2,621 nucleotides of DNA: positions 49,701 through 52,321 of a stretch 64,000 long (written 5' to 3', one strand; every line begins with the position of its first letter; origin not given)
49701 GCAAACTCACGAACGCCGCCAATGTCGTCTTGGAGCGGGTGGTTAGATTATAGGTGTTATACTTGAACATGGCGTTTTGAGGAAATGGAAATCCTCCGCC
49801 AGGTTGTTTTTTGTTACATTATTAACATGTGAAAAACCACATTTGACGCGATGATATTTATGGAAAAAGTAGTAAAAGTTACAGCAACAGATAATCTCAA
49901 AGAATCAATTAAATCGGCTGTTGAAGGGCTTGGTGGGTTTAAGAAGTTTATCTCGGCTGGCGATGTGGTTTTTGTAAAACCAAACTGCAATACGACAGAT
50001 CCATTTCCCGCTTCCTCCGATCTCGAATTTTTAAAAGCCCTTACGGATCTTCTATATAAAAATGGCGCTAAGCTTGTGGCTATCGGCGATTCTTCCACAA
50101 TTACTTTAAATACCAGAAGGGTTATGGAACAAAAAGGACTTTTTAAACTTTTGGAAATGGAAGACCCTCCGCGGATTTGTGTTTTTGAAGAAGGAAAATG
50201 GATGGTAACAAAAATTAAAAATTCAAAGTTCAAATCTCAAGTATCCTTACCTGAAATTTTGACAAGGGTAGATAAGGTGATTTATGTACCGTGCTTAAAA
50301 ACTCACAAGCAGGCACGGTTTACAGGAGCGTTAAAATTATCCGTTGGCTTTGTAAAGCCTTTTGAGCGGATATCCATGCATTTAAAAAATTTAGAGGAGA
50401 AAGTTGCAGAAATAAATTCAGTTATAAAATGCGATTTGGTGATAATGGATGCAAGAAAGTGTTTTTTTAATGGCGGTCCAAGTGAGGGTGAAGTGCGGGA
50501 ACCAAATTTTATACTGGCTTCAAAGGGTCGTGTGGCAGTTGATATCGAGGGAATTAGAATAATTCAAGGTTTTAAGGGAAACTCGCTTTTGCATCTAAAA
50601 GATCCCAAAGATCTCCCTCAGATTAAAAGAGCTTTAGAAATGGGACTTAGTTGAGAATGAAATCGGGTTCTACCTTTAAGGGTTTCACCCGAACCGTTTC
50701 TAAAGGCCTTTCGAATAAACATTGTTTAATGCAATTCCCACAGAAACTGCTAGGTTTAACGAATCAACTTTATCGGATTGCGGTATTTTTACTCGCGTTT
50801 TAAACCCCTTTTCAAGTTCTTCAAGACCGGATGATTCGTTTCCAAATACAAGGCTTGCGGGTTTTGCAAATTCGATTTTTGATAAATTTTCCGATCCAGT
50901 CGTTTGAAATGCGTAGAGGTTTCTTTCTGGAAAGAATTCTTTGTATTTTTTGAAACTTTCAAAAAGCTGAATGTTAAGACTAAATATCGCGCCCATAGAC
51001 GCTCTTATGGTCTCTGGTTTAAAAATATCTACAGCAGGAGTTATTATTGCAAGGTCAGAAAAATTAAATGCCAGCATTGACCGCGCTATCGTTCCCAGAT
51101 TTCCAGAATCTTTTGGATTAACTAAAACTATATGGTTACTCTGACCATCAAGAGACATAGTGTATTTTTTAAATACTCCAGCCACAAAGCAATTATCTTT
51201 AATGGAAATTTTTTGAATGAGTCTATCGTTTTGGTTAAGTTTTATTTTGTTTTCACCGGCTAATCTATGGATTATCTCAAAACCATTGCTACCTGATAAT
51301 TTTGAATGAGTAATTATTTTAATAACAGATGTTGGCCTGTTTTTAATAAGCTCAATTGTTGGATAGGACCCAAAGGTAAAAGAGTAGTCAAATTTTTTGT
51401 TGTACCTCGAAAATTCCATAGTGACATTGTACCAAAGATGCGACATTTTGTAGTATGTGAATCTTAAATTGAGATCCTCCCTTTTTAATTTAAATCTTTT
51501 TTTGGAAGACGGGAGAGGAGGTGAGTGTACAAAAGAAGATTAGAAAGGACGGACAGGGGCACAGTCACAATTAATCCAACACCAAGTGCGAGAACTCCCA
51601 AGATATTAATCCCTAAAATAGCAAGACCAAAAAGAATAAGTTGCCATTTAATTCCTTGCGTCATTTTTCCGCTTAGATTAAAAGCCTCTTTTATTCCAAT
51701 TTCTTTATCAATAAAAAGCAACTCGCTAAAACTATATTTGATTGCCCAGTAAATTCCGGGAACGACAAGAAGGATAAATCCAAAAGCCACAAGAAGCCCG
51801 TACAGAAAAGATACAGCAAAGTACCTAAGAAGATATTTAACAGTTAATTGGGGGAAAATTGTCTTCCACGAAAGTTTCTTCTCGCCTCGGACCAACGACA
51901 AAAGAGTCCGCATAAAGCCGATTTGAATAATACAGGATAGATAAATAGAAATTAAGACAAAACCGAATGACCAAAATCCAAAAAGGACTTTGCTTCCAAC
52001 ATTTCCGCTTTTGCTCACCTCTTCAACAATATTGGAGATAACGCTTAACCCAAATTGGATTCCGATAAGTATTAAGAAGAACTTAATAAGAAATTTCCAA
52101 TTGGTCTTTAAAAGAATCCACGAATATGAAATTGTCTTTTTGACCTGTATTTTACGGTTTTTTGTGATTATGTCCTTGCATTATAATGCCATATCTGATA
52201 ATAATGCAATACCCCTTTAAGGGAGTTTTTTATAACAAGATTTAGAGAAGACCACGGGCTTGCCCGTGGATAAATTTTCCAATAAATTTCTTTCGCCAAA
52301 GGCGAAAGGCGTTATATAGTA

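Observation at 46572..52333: A 5.7-kb accessory island with two toxin-antitoxin modules splits the conserved rpsL-rpsG-fusA-tuf (str) operon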

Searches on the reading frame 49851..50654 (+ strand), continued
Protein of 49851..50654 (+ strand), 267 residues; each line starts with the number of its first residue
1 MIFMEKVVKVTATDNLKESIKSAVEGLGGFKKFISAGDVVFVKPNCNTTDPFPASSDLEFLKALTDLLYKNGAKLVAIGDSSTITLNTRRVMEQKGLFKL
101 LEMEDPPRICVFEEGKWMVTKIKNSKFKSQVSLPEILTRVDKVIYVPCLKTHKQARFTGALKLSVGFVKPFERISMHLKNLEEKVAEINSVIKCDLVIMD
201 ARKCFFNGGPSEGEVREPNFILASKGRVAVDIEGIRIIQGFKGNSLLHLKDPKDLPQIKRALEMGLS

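Call 60: search_protein_families(library=padloc, proteins=[L085:7491-8039:-, L085:8097-8243:-, L085:11247-11948:-, L085:12091-12717:-, L081:7512-9236:+, L081:12394-13098:-, L081:13205-13600:-, L118:10917-12134:-], max_evalue=0.01)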
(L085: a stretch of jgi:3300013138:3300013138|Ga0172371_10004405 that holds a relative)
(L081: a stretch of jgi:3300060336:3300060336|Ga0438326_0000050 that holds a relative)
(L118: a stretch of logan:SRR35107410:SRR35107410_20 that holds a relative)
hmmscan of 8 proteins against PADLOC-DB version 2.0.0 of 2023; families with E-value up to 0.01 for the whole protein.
L085:7491-8039:- (182 aa): 1 family
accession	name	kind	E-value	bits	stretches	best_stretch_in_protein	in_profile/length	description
PDLC01154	NYN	-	0.00051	17.5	1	96-153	232-287/310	"LabA-like protein, NYN family nuclease"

L085:8097-8243:- (48 aa): 0 families

L085:11247-11948:- (233 aa): 5 families
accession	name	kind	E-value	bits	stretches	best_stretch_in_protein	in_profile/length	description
PDLC01251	Cas2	-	8.9e-05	20.7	1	156-193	3-37/84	"CAS-I,CAS-II,CAS-III,CAS-IV,CAS-V,CAS-VI; acquisition_2"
PDLC00935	Cas2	-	0.00071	18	1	156-194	3-42/96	CRISPR-associated endonuclease Cas2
PDLC02068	Cas2_II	-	0.00081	17.1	1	152-206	20-77/137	-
PDLC02975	WH_III-A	-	0.00086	17.7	1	105-140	35-70/103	-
PDLC02930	NDT_II-A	-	0.0017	15.9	1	35-137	152-251/272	-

L085:12091-12717:- (208 aa): 0 families

L081:7512-9236:+ (574 aa): 0 families

L081:12394-13098:- (234 aa): 2 families
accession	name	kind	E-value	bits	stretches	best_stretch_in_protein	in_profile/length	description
PDLC04899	PDC-S07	-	1.7e-09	35.4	1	88-204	9-116/135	-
PDLC02975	WH_III-A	-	0.0011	17.3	1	25-72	21-67/103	-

L081:13205-13600:- (131 aa): 0 families

L118:10917-12134:- (405 aa): 0 families

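Call 61: search_solved_structures(query=window:49860-50654:+, max_evalue=1)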
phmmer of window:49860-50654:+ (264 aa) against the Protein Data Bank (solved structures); distinct sequences matched with E-value up to 1: 2.
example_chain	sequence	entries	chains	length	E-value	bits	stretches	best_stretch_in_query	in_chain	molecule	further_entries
4g8f_A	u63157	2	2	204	0.71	12.4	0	17-49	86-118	alpha chain clone 42 TCR | GEM42 TCR alpha chain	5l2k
4ry9_A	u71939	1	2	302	0.74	12.3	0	56-124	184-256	Periplasmic binding protein/LacI transcriptional regulator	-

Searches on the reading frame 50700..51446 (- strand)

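Call 3: search_protein_families(library=pfam, proteins=[window:50700-51446:-], max_evalue=0.1)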
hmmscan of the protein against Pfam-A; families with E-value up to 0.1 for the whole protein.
window:50700-51446:- (248 aa): 1 family
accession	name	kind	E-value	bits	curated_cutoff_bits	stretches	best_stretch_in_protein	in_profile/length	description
PF00588.24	SpoU_methylase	-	1.6e-33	116.3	29.7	1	105-240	3-141/142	SpoU rRNA Methylase family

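Call 36: search_protein_families(library=ncbifam, proteins=[window:50700-51419:-], max_evalue=0.1)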
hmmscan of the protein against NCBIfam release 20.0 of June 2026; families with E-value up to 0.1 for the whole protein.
window:50700-51419:- (239 aa): 13 families
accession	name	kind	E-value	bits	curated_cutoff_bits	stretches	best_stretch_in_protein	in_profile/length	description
TIGR00186.1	rRNA_methyl_3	equivalog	8.5e-19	68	160.15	1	75-236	82-238/240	23S rRNA (guanosine(2251)-2'-O)-methyltransferase RlmB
TIGR00050.1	rRNA_methyl_1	subfamily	1.3e-15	57.9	167.15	1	96-237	6-156/233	TrmJ/YjtD family RNA methyltransferase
TIGR00185.1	tRNA_yibK_trmL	equivalog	2.3e-13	50.3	190.6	1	96-232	3-142/154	tRNA (uridine(34)/cytosine(34)/5-carboxymethylaminomethyluridine(34)-2'-O)-methyltransferase TrmL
NF000477.1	NshR_TsnR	equivalog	6e-13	48.8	425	1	95-234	117-260/266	NshR/TsnR family 23S rRNA methyltransferase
NF041077.1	tRNAmeth_TrmJ_Sulfolob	equivalog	1.5e-08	34.5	350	2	178-236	94-153/229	tRNA (cytidine-2'-O-)-methyltransferase TrmJ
NF000035.1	nosihep_NshR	exception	5e-08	32.7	500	1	96-233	118-259/274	NshR family nosiheptide/thiostrepton resistance 23S rRNA methyltransferase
NF007752.0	PRK10433.1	equivalog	6.2e-08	32.4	212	1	96-227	4-148/228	tRNA/rRNA methyltransferase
NF011694.0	PRK15114.1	equivalog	1.9e-07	30.9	280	2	96-131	6-41/246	tRNA (cytosine(32)/uridine(32)-2'-O)-methyltransferase TrmJ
NF008117.0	PRK10864.1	equivalog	2.2e-05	23.8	267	1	100-235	202-339/344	tRNA/rRNA methyltransferase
NF007683.0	PRK10358.1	equivalog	9.2e-05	22.4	282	1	96-231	3-141/157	tRNA (uridine(34)/cytosine(34)/5-carboxymethylaminomethyluridine(34)-2'-O)-methyltransferase TrmL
NF008386.0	PRK11181.1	equivalog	0.00032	20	366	1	142-234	143-238/244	23S rRNA (guanosine(2251)-2'-O)-methyltransferase RlmB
NF008295.0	PRK11081.1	equivalog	0.0032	17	227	1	107-231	32-158/230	tRNA (guanosine(18)-2'-O)-methyltransferase TrmH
NF002686.0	PRK02458.1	equivalog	0.098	12.1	506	0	75-127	149-199/323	ribose-phosphate diphosphokinase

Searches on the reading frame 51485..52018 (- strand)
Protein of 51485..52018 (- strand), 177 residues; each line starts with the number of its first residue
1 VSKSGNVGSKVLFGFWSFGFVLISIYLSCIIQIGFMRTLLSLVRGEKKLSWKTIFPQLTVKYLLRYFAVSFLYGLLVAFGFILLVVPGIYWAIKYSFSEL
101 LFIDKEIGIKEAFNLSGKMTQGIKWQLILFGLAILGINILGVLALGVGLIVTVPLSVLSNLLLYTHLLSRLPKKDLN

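Call 3: search_protein_families(library=pfam, proteins=[window:51485-52018:-], max_evalue=0.1)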
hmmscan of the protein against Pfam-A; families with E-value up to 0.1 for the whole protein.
window:51485-52018:- (177 aa): 3 families
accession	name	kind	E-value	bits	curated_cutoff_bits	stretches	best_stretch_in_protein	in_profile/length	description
PF06161.16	DUF975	-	9.6e-14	52.2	34.8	2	76-169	147-241/243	Protein of unknown function (DUF975)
PF06790.16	UPF0259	-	2.2e-08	34.6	31.4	1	28-120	96-187/248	Uncharacterised protein family (UPF0259)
PF23865.1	DUF7223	-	0.049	13.3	27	1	112-157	63-108/254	Domain of unknown function (DUF7223)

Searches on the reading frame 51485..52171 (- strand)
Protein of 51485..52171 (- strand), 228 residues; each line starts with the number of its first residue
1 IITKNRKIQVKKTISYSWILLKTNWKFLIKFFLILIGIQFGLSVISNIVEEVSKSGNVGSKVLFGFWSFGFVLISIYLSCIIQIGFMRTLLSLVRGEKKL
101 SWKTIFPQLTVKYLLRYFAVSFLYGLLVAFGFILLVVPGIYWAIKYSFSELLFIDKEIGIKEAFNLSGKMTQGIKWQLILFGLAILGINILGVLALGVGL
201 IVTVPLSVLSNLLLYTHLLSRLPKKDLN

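Call 36: search_protein_families(library=ncbifam, proteins=[window:51485-52171:-], max_evalue=0.1)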
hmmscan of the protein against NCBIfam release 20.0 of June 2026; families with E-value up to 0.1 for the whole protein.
window:51485-52171:- (228 aa): 2 families
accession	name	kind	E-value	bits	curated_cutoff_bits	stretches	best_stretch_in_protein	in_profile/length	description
NF002774.0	PRK02868.1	equivalog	8e-10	38.8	227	1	77-172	90-184/248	YciC family protein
NF033665.1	PACE_efflu_PCE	exception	0.046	14.1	165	1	80-155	31-107/130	multidrug/biocide efflux PACE transporter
